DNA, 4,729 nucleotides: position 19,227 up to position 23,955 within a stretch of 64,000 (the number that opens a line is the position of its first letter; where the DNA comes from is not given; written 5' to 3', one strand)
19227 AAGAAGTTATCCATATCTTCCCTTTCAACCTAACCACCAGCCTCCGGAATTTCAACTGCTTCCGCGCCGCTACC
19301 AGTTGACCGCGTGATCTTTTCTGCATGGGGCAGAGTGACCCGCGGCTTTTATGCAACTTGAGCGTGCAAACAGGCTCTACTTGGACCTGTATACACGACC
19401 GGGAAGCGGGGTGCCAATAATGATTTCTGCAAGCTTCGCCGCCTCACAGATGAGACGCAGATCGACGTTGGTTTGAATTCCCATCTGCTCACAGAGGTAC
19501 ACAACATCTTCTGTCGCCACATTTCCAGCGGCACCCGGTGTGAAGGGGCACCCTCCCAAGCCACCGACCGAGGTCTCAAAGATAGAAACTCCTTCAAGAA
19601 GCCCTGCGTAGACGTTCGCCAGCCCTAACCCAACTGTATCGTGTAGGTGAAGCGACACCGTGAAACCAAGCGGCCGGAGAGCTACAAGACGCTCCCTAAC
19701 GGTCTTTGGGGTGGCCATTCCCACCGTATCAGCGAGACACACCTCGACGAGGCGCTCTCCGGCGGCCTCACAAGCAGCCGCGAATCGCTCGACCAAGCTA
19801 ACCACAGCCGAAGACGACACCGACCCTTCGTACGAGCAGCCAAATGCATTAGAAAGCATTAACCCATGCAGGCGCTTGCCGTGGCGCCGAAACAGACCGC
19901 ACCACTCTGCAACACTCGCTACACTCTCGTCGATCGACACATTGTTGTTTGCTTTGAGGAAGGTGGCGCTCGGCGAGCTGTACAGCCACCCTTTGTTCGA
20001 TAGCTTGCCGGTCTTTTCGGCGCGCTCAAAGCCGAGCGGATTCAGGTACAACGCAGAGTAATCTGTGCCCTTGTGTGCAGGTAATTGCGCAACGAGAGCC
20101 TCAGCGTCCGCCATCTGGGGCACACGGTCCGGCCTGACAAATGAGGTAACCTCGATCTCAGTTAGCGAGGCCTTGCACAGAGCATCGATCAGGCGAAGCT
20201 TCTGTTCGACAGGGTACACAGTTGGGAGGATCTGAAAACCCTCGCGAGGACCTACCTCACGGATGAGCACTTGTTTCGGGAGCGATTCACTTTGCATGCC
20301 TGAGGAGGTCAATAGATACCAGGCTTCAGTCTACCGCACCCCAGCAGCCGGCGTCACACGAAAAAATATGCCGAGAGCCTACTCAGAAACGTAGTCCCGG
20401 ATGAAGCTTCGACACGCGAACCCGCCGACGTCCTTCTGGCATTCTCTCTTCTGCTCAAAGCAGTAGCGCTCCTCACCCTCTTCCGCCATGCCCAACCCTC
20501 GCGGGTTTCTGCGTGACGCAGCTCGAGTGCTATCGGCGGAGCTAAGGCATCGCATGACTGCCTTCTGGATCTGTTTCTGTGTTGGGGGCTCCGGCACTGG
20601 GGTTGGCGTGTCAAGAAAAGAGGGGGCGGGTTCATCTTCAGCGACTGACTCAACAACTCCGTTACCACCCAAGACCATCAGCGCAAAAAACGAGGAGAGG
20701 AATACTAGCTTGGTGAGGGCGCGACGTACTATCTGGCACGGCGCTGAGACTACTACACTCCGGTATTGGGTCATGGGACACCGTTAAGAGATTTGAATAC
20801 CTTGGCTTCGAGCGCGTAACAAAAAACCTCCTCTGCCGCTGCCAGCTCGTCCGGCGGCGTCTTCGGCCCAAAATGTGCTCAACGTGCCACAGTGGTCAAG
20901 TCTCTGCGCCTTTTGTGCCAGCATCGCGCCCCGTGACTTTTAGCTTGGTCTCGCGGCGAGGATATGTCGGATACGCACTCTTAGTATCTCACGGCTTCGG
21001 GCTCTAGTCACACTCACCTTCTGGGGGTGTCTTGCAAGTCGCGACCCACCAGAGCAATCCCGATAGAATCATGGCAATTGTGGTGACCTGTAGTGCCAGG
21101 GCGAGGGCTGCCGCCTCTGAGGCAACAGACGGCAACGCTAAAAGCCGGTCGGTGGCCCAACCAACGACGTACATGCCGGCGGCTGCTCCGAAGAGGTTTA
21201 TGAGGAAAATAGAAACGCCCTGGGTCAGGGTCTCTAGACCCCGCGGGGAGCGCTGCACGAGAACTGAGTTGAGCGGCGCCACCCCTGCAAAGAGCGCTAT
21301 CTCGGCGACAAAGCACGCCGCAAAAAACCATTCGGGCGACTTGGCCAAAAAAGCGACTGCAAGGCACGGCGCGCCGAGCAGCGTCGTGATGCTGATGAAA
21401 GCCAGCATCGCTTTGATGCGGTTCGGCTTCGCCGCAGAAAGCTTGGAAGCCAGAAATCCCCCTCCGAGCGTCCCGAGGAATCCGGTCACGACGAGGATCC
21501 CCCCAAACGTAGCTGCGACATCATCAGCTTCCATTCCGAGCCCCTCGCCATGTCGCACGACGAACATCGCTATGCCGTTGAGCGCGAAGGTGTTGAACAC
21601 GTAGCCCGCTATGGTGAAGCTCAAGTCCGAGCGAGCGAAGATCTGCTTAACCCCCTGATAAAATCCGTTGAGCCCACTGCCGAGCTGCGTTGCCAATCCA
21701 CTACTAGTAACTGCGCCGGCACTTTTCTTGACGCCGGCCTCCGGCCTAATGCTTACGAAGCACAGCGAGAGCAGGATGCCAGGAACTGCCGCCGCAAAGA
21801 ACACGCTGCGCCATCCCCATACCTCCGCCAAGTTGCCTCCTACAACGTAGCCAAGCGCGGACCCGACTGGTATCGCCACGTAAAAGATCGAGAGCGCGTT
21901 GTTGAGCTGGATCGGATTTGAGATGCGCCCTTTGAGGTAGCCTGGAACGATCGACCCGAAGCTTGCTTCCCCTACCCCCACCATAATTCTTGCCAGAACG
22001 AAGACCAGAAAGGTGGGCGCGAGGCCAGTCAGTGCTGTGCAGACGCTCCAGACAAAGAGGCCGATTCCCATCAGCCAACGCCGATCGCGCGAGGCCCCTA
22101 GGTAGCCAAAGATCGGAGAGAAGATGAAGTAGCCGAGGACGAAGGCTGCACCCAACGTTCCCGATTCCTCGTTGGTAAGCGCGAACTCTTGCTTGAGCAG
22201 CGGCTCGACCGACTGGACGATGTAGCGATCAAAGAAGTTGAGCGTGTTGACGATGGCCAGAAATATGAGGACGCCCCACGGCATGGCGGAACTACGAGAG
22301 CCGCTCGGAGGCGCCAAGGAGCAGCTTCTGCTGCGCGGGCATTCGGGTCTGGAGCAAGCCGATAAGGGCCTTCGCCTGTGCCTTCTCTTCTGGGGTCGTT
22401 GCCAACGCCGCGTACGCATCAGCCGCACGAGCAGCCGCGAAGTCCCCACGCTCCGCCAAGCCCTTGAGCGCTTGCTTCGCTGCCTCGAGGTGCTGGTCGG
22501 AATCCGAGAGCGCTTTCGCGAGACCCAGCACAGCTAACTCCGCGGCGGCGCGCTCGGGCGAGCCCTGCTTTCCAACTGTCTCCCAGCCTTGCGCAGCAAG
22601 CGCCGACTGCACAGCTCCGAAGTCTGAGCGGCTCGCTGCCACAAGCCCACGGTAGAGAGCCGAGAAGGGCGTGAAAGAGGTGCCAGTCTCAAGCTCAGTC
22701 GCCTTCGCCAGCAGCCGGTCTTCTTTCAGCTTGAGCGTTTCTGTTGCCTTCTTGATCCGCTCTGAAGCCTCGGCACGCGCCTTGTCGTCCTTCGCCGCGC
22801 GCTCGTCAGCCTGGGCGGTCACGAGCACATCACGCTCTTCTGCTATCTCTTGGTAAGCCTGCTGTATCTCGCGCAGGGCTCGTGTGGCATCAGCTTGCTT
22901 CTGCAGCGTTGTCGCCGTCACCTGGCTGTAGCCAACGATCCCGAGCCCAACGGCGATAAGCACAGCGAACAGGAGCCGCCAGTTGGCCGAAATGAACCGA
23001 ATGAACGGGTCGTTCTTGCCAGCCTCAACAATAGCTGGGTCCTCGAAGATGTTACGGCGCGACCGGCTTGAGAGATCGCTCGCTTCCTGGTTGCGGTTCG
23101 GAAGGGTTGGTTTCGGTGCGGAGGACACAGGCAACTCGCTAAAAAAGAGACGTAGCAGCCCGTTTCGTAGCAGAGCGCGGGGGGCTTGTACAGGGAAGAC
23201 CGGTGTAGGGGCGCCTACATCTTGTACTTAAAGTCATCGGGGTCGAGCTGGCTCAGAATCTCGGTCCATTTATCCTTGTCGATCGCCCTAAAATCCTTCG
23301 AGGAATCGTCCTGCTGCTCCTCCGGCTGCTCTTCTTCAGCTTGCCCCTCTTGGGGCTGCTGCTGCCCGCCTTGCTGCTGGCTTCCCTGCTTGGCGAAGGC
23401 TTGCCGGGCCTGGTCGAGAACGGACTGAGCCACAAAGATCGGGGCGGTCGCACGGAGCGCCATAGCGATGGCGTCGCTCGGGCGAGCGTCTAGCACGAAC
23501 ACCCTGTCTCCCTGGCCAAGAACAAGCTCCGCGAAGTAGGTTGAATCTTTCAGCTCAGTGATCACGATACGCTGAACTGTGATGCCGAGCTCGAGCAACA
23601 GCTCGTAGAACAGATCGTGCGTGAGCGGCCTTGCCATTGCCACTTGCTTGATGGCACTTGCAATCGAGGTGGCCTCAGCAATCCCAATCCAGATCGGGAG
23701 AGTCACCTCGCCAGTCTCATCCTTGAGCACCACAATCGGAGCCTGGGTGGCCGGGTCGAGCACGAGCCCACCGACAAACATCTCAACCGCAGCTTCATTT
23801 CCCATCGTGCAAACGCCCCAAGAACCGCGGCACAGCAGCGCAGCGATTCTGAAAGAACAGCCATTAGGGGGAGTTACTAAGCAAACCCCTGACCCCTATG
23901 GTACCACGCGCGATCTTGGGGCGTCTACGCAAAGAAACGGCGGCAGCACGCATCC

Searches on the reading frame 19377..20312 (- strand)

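Call 16: search_protein_families(library=pfam, proteins=[window:19377-20312:-], max_evalue=0.001)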
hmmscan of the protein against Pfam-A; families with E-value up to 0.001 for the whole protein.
window:19377-20312:- (311 aa): 1 family
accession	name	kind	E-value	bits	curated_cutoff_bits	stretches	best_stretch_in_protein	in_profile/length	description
PF00682.25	HMGL-like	-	8.1e-34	117.6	29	1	16-294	3-259/260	HMGL-like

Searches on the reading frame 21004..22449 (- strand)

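Call 16: search_protein_families(library=pfam, proteins=[window:21004-22449:-], max_evalue=0.001)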
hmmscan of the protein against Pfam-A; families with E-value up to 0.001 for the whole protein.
window:21004-22449:- (481 aa): 2 families
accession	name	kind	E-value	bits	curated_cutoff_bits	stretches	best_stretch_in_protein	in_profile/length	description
PF07690.21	MFS_1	-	1.2e-38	133.4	33.4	1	64-424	1-346/347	Major Facilitator Superfamily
PF03137.26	OATP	-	3e-10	39.5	25.8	2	255-364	274-383/545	Organic Anion Transporter Polypeptide (OATP) family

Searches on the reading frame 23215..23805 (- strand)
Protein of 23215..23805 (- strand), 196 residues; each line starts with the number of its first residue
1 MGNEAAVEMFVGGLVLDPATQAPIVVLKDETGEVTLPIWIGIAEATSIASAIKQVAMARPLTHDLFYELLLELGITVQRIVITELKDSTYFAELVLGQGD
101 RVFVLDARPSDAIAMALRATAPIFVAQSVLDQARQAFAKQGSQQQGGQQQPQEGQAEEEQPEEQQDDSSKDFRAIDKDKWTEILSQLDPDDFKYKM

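Call 16: search_protein_families(library=pfam, proteins=[window:23215-23805:-], max_evalue=0.001)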
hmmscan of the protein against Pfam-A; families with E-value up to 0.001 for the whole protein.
window:23215-23805:- (196 aa): 1 family
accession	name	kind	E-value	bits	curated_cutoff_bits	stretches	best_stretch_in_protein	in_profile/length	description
PF02577.19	BFN_dom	-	2.8e-39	133.8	27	1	25-135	1-109/112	Bifunctional nuclease domain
